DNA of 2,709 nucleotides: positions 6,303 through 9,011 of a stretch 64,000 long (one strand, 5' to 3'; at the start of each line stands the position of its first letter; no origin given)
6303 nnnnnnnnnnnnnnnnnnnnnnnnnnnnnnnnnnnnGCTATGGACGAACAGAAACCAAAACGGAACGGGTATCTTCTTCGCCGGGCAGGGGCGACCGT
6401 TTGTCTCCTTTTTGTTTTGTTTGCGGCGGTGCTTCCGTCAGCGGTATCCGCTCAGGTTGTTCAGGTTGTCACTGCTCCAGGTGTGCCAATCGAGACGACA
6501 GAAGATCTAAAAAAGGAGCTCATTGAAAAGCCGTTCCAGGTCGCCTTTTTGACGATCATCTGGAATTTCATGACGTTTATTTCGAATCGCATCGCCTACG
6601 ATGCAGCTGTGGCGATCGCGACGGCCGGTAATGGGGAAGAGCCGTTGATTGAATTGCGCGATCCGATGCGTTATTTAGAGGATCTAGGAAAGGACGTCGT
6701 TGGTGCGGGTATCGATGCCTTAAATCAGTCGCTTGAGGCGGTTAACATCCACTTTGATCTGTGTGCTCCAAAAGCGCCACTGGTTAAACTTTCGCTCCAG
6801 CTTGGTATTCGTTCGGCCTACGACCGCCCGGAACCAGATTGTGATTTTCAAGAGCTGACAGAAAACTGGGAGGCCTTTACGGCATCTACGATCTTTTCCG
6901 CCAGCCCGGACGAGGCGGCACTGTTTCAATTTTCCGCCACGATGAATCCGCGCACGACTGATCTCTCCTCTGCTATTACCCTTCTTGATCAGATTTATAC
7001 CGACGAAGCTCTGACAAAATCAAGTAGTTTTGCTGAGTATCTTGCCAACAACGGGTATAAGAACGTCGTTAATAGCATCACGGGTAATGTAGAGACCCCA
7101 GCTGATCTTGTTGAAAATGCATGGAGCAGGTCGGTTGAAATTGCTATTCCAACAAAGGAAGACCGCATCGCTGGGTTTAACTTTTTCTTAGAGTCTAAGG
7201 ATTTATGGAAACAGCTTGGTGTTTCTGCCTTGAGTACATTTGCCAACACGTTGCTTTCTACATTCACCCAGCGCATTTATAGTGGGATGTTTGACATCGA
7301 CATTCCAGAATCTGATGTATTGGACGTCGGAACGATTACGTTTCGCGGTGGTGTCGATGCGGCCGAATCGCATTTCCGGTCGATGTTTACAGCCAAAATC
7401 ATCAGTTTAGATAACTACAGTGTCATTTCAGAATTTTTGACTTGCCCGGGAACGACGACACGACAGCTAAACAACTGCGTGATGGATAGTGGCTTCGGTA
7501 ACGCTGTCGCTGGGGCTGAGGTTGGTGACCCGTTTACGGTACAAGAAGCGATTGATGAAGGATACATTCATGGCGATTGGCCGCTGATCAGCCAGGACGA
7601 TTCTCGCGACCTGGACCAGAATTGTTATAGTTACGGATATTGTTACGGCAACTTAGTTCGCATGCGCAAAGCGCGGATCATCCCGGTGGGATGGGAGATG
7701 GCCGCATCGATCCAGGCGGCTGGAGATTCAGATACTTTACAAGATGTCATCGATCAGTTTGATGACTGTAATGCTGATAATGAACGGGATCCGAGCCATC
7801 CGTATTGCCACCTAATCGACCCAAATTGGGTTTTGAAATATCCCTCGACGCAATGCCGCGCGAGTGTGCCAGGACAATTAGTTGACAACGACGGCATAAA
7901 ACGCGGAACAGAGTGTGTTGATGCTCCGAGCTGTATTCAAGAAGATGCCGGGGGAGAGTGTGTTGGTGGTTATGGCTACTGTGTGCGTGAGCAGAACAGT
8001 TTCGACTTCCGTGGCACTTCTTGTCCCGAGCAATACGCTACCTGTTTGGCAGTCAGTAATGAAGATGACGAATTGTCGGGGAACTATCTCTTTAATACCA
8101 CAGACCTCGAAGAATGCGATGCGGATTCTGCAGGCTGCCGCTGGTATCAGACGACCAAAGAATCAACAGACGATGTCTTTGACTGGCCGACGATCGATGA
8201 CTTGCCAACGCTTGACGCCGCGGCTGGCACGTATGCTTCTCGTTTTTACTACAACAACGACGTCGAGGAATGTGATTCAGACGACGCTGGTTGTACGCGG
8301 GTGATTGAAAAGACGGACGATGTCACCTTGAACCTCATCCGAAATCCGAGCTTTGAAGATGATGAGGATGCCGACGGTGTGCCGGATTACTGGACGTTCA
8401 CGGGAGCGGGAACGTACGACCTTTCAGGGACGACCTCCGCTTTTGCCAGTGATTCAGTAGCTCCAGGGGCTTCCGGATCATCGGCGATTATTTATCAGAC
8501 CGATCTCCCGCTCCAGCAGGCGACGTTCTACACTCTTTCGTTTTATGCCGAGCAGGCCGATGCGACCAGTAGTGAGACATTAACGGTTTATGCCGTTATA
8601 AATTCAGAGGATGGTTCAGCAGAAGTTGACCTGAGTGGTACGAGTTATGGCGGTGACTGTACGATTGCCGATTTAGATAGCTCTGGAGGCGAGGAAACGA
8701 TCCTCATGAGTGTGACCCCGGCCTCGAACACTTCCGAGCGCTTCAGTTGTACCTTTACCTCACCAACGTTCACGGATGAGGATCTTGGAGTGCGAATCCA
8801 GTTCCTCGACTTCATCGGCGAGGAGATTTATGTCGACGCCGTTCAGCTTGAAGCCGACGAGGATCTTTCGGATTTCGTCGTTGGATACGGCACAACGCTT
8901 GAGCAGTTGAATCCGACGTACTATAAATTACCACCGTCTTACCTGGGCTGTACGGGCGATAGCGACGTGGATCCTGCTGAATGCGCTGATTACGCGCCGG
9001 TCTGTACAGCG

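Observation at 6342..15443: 9.1-kb gene for a 3033-aa secreted Cys-rich acidic protein, co-transcribed with a TSP3-repeat protein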

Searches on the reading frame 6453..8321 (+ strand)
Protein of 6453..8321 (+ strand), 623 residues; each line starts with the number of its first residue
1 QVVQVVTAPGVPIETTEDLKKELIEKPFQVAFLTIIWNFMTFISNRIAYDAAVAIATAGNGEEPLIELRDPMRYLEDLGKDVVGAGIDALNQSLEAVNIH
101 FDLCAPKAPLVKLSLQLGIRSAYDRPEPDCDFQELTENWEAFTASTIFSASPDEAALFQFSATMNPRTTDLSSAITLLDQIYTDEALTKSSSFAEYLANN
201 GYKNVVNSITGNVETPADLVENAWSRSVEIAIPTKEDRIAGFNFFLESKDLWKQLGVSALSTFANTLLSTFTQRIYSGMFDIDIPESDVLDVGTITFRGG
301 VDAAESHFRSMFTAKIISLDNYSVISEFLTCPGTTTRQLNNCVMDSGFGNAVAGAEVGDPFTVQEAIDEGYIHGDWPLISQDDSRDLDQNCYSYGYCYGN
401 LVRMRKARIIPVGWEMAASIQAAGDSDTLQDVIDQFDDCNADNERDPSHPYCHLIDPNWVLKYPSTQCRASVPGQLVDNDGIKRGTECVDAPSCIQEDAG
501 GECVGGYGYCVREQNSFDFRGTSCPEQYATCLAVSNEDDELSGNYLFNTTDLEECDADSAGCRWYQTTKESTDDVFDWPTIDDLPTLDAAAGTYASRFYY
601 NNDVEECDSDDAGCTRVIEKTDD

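Call 58: predict_structure(alignment_id=A7)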
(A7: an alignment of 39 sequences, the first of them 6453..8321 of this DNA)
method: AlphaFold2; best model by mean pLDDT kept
length: 623 residues; sequences in the alignment: 39
mean_pLDDT: 53.1   pTM: 0.33
mean pLDDT of the five models: 53.1, 52.0, 50.5, 49.3, 47.2
residues with pLDDT >= 90: 27; 70-90: 86; 50-70: 185; < 50: 325
segments of 3 or more residues with pLDDT < 50: 1-14, 59-68, 98-136, 159-188, 201-205, 231-233, 278-285, 288-322, 332-341, 392-399, 466-503, 505-538, 543-572, 575-579, 591-621
pLDDT, mean of each block of 10 residues (from residue 1): 36 50 55 65 67 60 42 51 50 51 41 38 32 47 58 52 34 39 46 50 51 56 56 56 69 70 70 57 45 42 41 36 59 41 70 79 90 83 62 39 70 83 85 94 92 90 55 32 33 39 37 26 37 44 43 34 41 48 53 42 41 40 46
secondary structure, 60 per line:
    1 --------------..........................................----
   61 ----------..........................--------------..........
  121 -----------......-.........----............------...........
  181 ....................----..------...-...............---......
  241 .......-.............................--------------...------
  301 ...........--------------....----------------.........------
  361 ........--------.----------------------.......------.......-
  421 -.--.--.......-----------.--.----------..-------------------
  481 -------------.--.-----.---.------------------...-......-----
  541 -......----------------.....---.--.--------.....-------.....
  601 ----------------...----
elements in order (helices of 4 or more, strands of 3 or more residues): H15-56 H71-96 H111-120 H132-137 H139-147 H152-163 H170-200 E213-215 H217-231 H235-247 H249-277 H301-311 H326-329 H346-354 H363-368 H400-406 H413-419 H429-434 E530-535 E542-547 E564-568 H584-588 E596-600 E617-619

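Call 61: fold_search(model_id=the predicted structure, library=pdb)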
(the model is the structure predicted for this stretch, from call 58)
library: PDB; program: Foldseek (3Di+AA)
matches with E <= 10: 32; with E <= 0.001: 0
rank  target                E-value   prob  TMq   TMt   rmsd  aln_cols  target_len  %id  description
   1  9dyg_D                6.0e-01  0.15  0.05  0.17  13.3        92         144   15  iSAT-PNA-RA20, RA20-B-c class (released 2024-11-13)
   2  8bf7_B                8.9e-01  0.12  0.05  0.13  13.6        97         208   13  Elongating E. coli 70S ribosome containing deacylated tRNA(iMet) in the P-site and AAA mRNA codon with cognate dipepti (released 2023-08-16)
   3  5wdt_D                9.4e-01  0.08  0.05  0.12  13.1        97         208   12  70S ribosome-EF-Tu H84A complex with GppNHp (released 2018-04-25)
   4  8c8y_D                1.2e+00  0.11  0.05  0.14  13.2        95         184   16  Cryo-EM captures early ribosome assembly in action (released 2023-04-05)
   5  9cl9_D                1.2e+00  0.10  0.05  0.16  13.2        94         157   16  WT 12C IM fraction, B-b3 with RluB bound (released 2024-07-24)
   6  9sro_d                1.4e+00  0.09  0.05  0.12  13.2        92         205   16  Cryo-EM structure of SKM-70S ribosomal stalled complex in the rotated state with hybrid tRNAs (released 2026-02-18)
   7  8c8x_D                1.8e+00  0.08  0.05  0.14  13.3        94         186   15  Cryo-EM captures early ribosome assembly in action (released 2023-04-05)
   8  8c90_D                2.2e+00  0.06  0.05  0.14  13.1        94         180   17  Cryo-EM captures early ribosome assembly in action (released 2023-04-05)
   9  9qxt_E                2.2e+00  0.02  0.07  0.08  45.9       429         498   14  E. coli JetABC dimer in the DNA boarding-holding state (released 2025-10-01)
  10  8c94_D                2.4e+00  0.07  0.05  0.14  13.2        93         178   16  Cryo-EM captures early ribosome assembly in action (released 2023-04-05)
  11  8j1z_d                2.4e+00  0.07  0.05  0.13  12.9        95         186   17  The global structure of pre50S related to DbpA in state3 (released 2024-04-24)
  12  8c92_D                3.0e+00  0.06  0.05  0.14  13.3        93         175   15  Cryo-EM captures early ribosome assembly in action (released 2023-04-05)
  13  6q9a_C                3.0e+00  0.06  0.05  0.12  12.8        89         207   15  Structure of tmRNA SmpB bound past E site of E. coli 70S ribosome (released 2019-04-17)
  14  7ode_L                4.0e+00  0.05  0.05  0.13  13.1        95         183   17  E. coli 50S ribosome LiCl core particle (released 2022-06-01)
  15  9h91_D                4.0e+00  0.04  0.05  0.12  13.0        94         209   14  Cryo-EM structure of the Vibrio natrigens 50S ribosomal subunit in complex with the proline-rich antimicrobial peptide (released 2025-05-21)
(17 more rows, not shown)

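Call 98: search_solved_structures(query=A5, max_evalue=1)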
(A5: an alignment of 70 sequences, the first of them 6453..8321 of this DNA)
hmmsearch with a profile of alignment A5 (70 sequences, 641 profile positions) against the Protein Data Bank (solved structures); distinct sequences matched with E-value up to 1: 24.
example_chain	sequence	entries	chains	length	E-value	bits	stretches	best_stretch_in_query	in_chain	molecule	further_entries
8bz2_A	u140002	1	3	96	0.25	13.1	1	122-196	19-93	S-layer homology domain-containing protein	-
5m35_A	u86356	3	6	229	0.25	13.1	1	47-177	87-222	14-3-3 protein zeta/delta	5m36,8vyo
2o02_A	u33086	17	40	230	0.25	13.1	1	47-177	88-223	14-3-3 protein zeta/delta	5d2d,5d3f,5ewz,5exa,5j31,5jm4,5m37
8vys_B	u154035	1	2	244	0.25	13.1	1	48-178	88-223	14-3-3 protein zeta/delta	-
1a37_A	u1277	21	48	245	0.26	13.1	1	48-178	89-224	14-3-3 PROTEIN ZETA | 14-3-3 ZETA ISOFORM | 14-3-3 PROTEIN ZETA/DELTA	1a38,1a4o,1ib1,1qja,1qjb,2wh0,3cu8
5nas_A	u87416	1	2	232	0.26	13.1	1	47-177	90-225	14-3-3 protein zeta/delta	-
6u2h_A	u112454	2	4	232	0.26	13.1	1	47-177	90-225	14-3-3 protein zeta/delta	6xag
6eww_A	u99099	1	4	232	0.26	13.1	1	47-177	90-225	14-3-3 protein zeta/delta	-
8we2_A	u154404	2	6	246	0.26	13.1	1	48-178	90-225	14-3-3 protein zeta/delta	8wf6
4wrq_A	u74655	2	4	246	0.26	13.1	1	48-178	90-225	14-3-3 protein zeta/delta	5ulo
6ejl_A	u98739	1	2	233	0.26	13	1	47-177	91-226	14-3-3 protein zeta/delta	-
2v7d_A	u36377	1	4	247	0.26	13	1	48-178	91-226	14-3-3 PROTEIN ZETA/DELTA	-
3rdh_A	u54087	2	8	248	0.26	13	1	48-178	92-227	14-3-3 protein zeta/delta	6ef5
4fj3_A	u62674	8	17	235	0.26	13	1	48-177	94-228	14-3-3 protein zeta/delta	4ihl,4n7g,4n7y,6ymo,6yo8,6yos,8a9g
4cq4_A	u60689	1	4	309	0.27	13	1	221-317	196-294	ENGINEERED VERSION OF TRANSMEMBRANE RECEPTOR AF1503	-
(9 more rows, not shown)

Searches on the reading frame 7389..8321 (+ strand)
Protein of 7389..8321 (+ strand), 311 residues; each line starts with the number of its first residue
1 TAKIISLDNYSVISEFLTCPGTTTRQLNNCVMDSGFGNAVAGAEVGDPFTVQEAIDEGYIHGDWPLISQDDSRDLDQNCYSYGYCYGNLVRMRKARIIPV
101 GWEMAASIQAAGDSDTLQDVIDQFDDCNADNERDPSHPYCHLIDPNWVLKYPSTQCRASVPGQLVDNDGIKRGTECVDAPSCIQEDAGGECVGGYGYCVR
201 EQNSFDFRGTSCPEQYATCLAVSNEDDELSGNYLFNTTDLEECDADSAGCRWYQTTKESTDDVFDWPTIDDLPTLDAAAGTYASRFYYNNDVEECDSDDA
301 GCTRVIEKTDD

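Call 52: search_protein_families(library=pfam, proteins=[window:7389-8321:+], max_evalue=10)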
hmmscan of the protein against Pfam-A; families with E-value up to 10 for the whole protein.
window:7389-8321:+ (311 aa): 0 families

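Call 74: search_protein_representatives(protein=window:7389-8321:+)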
Query: 311 residues. Proteins with E-value up to 0.001 (for the whole library): 1096; up to 1e-10: 1059; up to 1e-30: 560. The best 150 are listed.
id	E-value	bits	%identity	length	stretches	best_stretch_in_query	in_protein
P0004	5.0e-128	443.5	61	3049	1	3-306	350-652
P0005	9.7e-125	432.7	66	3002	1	6-311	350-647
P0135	5.2e-121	420.5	63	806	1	5-311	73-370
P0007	2.3e-112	392.0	58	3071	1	5-308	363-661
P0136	4.9e-100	351.5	53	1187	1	5-310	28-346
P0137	3.0e-98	345.6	52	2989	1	5-311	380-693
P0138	9.8e-98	344.0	49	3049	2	1-310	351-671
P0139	3.6e-97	342.1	51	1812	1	3-311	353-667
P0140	2.7e-96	339.2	52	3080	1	9-311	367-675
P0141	3.5e-96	338.9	49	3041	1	4-310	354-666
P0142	5.1e-96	338.3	51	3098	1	5-311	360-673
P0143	6.5e-96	338.0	52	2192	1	6-311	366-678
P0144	1.7e-94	333.3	51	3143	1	6-308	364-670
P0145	1.6e-93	330.1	51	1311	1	6-310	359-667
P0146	7.2e-93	328.0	47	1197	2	2-309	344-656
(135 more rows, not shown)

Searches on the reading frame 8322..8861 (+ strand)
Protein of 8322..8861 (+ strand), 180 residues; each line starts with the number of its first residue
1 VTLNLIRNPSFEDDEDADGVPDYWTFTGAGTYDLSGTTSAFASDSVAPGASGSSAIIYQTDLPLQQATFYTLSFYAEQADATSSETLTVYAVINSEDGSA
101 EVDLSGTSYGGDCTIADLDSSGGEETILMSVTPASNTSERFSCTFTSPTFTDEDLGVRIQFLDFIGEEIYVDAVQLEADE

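Call 100: search_solved_structures(query=window:8322-8861:+, max_evalue=1)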
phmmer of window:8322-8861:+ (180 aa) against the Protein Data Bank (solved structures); distinct sequences matched with E-value up to 1: 2.
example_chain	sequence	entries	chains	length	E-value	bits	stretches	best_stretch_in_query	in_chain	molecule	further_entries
2jo7_A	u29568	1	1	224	0.6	13.3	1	76-150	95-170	Glycosylphosphatidylinositol-anchored merozoite surface protein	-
2lud_A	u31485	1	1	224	0.61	13.3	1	76-150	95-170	Glycosylphosphatidylinositol-anchored merozoite surface protein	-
